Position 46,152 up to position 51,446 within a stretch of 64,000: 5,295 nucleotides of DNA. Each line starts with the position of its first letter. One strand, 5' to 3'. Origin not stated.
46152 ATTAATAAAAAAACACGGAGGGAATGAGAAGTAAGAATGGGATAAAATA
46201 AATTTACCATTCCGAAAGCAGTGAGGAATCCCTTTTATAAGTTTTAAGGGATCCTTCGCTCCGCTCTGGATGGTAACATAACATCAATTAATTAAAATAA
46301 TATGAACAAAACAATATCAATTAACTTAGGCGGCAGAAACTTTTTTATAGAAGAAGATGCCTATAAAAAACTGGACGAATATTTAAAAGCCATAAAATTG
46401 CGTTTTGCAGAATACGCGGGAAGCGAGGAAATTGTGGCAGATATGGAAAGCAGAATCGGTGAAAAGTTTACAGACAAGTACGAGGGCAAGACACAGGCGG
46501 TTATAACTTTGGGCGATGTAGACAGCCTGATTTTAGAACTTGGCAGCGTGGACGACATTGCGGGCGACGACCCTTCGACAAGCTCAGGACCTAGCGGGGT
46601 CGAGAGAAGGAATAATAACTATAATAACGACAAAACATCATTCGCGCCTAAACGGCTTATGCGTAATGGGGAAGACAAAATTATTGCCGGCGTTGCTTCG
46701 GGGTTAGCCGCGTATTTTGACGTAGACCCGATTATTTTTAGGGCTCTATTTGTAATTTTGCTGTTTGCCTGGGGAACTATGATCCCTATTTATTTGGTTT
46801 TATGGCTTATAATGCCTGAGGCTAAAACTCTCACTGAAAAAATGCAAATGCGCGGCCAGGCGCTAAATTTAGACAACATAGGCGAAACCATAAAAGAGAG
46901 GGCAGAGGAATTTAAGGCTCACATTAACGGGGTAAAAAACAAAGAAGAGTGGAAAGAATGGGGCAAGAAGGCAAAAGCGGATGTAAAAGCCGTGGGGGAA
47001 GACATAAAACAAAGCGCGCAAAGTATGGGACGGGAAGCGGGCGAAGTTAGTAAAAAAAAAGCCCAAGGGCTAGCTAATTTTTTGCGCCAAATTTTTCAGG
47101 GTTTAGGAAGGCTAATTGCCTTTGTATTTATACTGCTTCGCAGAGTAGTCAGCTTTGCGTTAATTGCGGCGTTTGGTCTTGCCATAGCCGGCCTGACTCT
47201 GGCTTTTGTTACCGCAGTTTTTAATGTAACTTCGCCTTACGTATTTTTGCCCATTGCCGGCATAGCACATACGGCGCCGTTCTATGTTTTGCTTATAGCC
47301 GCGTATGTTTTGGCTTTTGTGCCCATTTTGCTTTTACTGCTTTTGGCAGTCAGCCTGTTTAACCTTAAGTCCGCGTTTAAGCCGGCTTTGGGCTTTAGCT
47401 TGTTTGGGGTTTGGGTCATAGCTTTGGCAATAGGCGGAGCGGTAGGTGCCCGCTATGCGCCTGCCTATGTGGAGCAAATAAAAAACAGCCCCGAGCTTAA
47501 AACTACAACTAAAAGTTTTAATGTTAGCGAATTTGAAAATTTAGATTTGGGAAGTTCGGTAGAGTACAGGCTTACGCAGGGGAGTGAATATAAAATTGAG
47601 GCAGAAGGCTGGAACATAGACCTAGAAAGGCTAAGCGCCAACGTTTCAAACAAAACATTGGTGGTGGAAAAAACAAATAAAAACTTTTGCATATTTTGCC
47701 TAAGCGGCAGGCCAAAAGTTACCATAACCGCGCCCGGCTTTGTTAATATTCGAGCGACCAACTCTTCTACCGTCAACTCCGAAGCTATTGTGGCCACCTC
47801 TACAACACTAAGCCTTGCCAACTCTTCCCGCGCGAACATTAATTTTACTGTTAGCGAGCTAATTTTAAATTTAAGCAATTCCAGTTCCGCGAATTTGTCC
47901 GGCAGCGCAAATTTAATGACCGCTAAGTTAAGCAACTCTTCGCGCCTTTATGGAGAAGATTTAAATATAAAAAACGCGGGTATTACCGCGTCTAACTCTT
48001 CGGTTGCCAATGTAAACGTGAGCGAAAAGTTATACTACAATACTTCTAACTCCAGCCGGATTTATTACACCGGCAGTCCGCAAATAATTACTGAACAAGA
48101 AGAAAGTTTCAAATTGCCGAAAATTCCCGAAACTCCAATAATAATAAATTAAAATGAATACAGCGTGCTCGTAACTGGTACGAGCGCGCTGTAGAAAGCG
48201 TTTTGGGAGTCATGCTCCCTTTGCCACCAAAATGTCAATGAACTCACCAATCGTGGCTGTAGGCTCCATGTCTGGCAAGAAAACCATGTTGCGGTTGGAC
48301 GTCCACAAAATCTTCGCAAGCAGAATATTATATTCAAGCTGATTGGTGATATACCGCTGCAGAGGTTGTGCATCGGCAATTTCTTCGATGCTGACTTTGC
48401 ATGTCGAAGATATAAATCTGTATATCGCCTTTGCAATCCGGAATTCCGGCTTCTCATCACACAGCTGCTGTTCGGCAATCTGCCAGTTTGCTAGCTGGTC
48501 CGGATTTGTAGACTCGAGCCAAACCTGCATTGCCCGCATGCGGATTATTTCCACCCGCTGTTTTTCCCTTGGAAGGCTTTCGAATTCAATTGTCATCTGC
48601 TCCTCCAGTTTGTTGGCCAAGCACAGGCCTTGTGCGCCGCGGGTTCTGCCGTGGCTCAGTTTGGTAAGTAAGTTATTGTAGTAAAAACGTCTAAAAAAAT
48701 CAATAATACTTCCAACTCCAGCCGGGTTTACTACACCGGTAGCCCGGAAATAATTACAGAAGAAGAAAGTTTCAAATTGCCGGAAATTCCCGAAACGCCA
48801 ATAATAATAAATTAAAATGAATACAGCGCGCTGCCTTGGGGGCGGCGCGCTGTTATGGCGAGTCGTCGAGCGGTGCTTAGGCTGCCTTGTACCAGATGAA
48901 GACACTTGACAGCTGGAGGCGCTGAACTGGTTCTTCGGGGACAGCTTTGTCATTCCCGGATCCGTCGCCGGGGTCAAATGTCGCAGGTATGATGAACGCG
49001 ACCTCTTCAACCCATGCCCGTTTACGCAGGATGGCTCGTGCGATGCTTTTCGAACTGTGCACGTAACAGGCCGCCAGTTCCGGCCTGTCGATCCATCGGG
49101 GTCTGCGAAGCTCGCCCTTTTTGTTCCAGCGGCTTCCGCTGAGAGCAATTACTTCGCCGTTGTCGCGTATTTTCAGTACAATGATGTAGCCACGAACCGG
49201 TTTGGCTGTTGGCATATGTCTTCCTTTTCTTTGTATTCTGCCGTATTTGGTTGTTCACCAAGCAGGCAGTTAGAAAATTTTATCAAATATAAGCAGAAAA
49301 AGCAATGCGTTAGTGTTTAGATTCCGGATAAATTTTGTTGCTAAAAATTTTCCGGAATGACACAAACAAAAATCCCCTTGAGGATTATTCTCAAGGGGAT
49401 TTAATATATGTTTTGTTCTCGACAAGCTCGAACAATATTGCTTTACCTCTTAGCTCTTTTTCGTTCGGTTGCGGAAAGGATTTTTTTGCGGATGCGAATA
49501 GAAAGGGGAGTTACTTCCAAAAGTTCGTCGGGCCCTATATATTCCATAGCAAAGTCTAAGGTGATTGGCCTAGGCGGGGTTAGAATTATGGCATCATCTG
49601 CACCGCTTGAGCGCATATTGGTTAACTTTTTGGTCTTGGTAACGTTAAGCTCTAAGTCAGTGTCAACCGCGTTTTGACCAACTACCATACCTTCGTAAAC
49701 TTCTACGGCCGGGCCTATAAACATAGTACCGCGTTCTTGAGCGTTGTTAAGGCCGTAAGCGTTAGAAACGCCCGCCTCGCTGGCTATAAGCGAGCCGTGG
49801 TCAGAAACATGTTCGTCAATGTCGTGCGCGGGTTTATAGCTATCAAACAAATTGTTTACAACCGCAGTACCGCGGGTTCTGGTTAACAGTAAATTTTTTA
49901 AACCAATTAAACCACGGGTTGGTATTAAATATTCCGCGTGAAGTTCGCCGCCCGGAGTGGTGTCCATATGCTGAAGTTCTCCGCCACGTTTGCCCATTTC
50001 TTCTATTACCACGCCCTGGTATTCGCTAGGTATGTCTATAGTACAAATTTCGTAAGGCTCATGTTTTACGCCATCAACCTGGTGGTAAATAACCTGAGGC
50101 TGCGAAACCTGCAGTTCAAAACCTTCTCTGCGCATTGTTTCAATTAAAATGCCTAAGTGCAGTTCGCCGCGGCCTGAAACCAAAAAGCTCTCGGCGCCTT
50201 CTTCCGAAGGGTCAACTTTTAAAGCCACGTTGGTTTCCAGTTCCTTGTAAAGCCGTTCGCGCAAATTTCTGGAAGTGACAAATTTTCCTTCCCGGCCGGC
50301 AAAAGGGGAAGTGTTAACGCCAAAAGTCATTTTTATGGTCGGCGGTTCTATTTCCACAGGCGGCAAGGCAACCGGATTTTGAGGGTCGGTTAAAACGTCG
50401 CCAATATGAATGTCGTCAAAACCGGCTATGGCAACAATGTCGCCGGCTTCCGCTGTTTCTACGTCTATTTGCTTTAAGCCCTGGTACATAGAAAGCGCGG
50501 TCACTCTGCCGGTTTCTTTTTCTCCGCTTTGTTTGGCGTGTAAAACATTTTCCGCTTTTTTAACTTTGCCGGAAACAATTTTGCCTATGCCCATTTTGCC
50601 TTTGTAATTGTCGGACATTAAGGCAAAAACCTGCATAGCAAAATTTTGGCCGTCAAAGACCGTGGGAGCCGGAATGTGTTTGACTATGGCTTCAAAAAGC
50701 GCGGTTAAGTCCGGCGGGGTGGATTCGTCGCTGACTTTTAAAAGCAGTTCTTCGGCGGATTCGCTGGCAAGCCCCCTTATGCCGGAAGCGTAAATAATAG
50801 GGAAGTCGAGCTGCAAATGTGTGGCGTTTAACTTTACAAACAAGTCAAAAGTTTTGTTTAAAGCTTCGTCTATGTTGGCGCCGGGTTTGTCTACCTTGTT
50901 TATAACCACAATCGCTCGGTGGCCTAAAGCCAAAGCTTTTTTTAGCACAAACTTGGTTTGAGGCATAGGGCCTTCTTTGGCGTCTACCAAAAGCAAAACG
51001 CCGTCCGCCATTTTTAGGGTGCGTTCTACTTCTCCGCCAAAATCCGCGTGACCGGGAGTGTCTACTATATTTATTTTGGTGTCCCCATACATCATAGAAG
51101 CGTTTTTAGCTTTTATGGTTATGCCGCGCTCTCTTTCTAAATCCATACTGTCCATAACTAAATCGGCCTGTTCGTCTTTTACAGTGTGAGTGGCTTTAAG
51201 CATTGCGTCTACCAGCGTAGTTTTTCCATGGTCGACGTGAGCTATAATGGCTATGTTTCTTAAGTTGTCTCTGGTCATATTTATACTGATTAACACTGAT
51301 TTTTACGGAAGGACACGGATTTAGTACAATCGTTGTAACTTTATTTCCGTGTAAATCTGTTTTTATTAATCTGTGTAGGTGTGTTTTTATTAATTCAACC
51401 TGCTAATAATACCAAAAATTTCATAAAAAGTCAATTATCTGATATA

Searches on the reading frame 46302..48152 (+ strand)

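Call 65: search_protein_families(library=pfam, proteins=[window:46302-48152:+], max_evalue=0.00001)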
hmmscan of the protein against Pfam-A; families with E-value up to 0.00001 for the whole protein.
window:46302-48152:+ (616 aa): 3 families
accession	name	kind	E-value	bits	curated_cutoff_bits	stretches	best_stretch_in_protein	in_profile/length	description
PF10988.14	DUF2807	-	2.9e-26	92.8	24.2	1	410-593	1-181/181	Putative auto-transporter adhesin, head GIN domain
PF04024.17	PspC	-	2.9e-21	75.4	25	1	117-174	1-58/58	PspC domain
PF22571.1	LiaI-LiaF-TM_PspC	-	9e-13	48.6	27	1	258-387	9-140/142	PspC transmembrane region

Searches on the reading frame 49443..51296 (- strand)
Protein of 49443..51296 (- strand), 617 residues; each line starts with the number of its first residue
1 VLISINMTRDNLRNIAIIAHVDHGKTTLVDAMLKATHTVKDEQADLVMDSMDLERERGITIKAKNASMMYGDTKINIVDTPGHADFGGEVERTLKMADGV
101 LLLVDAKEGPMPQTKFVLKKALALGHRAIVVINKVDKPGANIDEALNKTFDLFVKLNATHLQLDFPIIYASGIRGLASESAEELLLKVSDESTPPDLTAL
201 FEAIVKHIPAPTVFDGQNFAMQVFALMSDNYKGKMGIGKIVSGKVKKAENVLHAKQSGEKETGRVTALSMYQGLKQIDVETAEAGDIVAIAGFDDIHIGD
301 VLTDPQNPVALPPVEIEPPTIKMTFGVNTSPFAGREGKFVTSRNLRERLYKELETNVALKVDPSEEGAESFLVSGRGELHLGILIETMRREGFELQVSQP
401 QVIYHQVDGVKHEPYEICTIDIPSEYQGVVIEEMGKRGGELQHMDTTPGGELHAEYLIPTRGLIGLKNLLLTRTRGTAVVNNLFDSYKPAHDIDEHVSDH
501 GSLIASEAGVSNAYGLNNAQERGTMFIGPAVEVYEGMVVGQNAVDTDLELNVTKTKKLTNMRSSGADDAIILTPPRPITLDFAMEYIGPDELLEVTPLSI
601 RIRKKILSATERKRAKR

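Call 65: search_protein_families(library=pfam, proteins=[window:49443-51296:-], max_evalue=0.00001)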
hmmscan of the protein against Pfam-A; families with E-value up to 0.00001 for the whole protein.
window:49443-51296:- (617 aa): 6 families
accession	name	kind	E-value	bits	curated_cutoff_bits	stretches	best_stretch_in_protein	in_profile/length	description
PF00009.33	GTP_EFTU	-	2.9e-55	187.2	26.5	1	11-209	2-187/188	Elongation factor Tu GTP binding domain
PF21018.2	BipA_C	-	1.2e-42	144.5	23.8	1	501-608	2-109/110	TypA/BipA C-terminal domain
PF00679.30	EFG_C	-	1.7e-17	63.6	27.9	1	412-491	3-82/89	Elongation factor G C-terminus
PF03144.31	GTP_EFTU_D2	-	3e-12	47.2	30.3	1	234-303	2-73/73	Elongation factor Tu domain 2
PF22042.2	EF-G_D2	-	9.3e-10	38.9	27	1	219-303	2-82/84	Elongation factor G domain 2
PF01926.29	MMR_HSR1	-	2.6e-07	31.2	21.9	1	15-134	2-113/113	50S ribosome-binding GTPase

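Call 66: find_homologous_proteins(query=window:49446-51296:-, max_evalue=1e-50)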
Query window:49446-51296:- (617 aa): 8000 proteins with E <= 1e-50 among 8000 candidates; the best 120 are listed.
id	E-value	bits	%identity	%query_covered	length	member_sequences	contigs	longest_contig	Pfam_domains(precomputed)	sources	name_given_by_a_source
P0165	0.0e+0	1349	100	99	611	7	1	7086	PF21018.3,PF01926.30,PF00679.31,PF00009.34,PF03144.32,PF22042.3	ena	-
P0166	0.0e+0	1250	92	99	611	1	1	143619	PF21018.3,PF01926.30,PF00679.31,PF00009.34,PF03144.32,PF22042.3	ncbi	-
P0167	0.0e+0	1206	88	99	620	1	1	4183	PF21018.3,PF01926.30,PF00679.31,PF00009.34,PF03144.32,PF22042.3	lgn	-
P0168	0.0e+0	1186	86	99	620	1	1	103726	PF21018.3,PF01926.30,PF00679.31,PF00009.34,PF03144.32,PF22042.3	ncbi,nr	ncbi:MAG: translational GTPase TypA [Candidatus Doudnabacteria bacterium]|nr:translational GTPase Ty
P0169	0.0e+0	1173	86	99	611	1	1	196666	PF21018.3,PF01926.30,PF00679.31,PF00009.34,PF03144.32,PF22042.3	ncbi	-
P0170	0.0e+0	1172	86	99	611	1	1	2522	PF21018.3,PF01926.30,PF00679.31,PF00009.34,PF03144.32,PF22042.3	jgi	jgi:GTP-binding protein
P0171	0.0e+0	1169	86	99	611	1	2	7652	PF21018.3,PF01926.30,PF00679.31,PF00009.34,PF03144.32,PF22042.3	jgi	jgi:GTP-binding protein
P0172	0.0e+0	1100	79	99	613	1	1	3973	PF21018.3,PF01926.30,PF00679.31,PF00009.34,PF03144.32,PF22042.3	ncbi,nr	ncbi:MAG: translational GTPase TypA [Patescibacteria group bacterium]|nr:translational GTPase TypA [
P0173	0.0e+0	1086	81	99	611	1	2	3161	PF21018.3,PF01926.30,PF00679.31,PF00009.34,PF03144.32,PF22042.3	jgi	jgi:GTP-binding protein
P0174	0.0e+0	1085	81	99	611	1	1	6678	PF21018.3,PF01926.30,PF00679.31,PF00009.34,PF03144.32,PF22042.3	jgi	jgi:GTP-binding protein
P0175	0.0e+0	1082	79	99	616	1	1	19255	PF21018.3,PF01926.30,PF00679.31,PF00009.34,PF03144.32,PF22042.3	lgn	-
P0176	0.0e+0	1075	79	99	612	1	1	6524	PF21018.3,PF01926.30,PF00679.31,PF00009.34,PF03144.32,PF22042.3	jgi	jgi:GTP-binding protein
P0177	0.0e+0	1075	79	99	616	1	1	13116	PF21018.3,PF01926.30,PF00679.31,PF00009.34,PF03144.32,PF22042.3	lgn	-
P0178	0.0e+0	1074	77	99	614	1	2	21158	PF21018.3,PF01926.30,PF00679.31,PF00009.34,PF03144.32,PF22042.3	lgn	-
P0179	0.0e+0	1074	79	99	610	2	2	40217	PF21018.3,PF01926.30,PF00679.31,PF00009.34,PF03144.32,PF22042.3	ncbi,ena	-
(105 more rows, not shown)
